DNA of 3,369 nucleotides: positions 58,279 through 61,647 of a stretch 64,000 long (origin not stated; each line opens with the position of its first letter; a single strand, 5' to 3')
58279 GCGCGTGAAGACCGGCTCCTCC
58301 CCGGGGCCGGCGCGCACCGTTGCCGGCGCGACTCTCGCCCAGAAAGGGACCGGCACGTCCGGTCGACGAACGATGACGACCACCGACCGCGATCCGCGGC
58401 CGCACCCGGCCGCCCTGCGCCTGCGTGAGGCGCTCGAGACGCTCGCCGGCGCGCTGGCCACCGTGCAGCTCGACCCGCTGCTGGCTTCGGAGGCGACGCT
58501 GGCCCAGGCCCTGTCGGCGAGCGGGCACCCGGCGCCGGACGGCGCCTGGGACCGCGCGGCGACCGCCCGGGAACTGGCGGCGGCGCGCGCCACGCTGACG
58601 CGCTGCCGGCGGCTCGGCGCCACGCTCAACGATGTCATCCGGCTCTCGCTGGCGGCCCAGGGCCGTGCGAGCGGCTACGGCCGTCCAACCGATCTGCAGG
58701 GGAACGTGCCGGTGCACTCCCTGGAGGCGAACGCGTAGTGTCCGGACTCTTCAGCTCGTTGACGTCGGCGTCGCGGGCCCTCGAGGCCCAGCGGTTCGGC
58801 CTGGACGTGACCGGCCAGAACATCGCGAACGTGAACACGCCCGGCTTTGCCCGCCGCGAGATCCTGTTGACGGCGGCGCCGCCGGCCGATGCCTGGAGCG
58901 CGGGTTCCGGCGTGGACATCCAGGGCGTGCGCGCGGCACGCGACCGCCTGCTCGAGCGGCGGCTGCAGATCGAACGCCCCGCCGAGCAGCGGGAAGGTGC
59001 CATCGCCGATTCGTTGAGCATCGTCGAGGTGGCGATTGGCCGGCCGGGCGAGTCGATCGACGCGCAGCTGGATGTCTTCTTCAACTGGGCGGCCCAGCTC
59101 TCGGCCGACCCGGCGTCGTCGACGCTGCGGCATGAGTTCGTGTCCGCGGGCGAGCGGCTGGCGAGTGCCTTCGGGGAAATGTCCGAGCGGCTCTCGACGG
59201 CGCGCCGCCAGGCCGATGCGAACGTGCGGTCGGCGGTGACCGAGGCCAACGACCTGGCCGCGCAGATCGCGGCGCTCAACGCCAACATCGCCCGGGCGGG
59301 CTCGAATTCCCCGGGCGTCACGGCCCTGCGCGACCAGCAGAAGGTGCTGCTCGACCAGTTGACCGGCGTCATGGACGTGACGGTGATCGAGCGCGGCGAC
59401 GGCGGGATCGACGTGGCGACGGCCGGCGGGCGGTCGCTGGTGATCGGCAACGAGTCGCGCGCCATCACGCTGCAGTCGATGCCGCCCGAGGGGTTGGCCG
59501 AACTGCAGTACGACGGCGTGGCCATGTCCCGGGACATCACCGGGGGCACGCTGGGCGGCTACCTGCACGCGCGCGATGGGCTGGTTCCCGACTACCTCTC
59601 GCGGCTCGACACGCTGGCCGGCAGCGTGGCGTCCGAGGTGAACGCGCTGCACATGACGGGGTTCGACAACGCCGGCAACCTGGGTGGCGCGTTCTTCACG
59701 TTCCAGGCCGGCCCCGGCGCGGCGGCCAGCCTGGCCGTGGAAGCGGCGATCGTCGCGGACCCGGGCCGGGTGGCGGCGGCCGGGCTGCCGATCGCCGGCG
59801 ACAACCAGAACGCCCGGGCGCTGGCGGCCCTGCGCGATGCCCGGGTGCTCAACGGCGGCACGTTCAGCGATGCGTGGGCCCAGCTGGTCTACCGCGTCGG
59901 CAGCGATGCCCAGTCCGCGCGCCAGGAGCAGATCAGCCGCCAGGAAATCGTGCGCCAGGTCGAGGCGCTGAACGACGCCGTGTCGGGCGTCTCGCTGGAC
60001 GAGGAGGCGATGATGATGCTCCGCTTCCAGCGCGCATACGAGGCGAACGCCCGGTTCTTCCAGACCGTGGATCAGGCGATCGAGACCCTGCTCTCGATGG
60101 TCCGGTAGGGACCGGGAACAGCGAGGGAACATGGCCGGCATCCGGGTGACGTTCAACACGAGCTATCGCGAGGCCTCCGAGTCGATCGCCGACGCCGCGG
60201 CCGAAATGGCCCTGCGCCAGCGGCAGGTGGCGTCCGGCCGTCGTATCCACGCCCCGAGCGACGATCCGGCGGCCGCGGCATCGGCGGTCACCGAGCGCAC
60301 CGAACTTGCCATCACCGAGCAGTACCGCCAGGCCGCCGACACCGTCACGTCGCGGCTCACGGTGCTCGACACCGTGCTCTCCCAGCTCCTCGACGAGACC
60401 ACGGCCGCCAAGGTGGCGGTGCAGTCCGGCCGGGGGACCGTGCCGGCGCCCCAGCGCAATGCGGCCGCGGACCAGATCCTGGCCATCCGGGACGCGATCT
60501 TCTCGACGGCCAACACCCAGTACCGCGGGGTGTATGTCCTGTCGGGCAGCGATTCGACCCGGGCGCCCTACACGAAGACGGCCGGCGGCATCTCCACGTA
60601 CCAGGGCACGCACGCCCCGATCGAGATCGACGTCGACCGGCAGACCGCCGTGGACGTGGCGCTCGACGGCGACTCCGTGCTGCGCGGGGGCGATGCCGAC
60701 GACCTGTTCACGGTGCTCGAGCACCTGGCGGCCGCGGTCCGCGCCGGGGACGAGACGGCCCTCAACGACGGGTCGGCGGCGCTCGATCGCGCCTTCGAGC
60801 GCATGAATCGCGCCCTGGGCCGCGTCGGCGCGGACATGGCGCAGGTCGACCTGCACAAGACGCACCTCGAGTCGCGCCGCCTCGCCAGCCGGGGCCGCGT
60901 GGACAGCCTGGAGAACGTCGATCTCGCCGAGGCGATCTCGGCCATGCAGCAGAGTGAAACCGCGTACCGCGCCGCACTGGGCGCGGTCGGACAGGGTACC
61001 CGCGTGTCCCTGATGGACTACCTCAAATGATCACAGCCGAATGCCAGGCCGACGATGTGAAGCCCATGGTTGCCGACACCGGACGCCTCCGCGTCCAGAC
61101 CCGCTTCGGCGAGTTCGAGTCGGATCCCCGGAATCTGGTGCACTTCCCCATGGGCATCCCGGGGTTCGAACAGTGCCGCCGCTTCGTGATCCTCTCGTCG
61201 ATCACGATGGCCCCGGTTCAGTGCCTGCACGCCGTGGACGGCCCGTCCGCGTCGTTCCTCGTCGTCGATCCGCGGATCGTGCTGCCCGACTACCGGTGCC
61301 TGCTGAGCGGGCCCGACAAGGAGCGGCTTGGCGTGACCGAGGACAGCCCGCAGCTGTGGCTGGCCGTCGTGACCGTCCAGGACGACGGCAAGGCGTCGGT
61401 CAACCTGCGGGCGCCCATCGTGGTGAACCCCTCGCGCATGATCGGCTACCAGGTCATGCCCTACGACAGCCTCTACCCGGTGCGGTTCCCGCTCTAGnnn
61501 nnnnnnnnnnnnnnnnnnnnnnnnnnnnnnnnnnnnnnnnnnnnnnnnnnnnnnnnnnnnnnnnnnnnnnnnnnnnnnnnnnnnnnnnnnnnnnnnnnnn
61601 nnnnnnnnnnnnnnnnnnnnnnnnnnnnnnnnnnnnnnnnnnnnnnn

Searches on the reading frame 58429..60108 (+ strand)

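Call 17: search_protein_families(library=pfam, proteins=[window:58429-60108:+], max_evalue=0.0001)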
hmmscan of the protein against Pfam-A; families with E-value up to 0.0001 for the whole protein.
window:58429-60108:+ (559 aa): 3 families
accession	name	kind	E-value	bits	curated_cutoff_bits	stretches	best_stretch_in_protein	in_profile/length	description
PF22638.1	FlgK_D1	-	9.9e-52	176.3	28.6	1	199-423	4-233/233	Flagellar hook-associated protein FlgK helical domain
PF06429.18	Flg_bbr_C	-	2.9e-09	36.7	23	1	518-557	7-46/46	Flagellar basal body rod FlgEFG protein C-terminal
PF00460.25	Flg_bb_rod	-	3e-06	27.5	20.7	1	113-140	3-30/31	Flagella basal body rod protein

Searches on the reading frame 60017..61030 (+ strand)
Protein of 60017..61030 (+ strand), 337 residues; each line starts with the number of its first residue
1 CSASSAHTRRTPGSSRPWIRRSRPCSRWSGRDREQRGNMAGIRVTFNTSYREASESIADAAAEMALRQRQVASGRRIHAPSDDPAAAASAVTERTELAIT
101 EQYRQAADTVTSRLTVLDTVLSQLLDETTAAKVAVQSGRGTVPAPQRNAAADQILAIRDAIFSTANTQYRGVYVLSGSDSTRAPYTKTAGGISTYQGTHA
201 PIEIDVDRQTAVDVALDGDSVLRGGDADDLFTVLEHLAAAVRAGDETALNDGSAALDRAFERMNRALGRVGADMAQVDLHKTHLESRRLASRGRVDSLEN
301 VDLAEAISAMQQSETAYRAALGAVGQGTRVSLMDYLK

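Call 17: search_protein_families(library=pfam, proteins=[window:60017-61030:+], max_evalue=0.0001)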
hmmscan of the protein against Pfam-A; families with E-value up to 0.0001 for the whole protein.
window:60017-61030:+ (337 aa): 1 family
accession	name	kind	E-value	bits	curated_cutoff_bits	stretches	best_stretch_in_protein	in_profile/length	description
PF00669.25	Flagellin_N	-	8.6e-15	55.5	26.6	1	47-178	4-137/139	Bacterial flagellin N-terminal helical region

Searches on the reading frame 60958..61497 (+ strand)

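Call 17: search_protein_families(library=pfam, proteins=[window:60958-61497:+], max_evalue=0.0001)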
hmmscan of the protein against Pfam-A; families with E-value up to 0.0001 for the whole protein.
window:60958-61497:+ (179 aa): 1 family
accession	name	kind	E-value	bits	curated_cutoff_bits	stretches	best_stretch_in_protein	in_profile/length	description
PF02623.20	FliW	-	5.5e-28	97.6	25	1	62-179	2-122/122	FliW protein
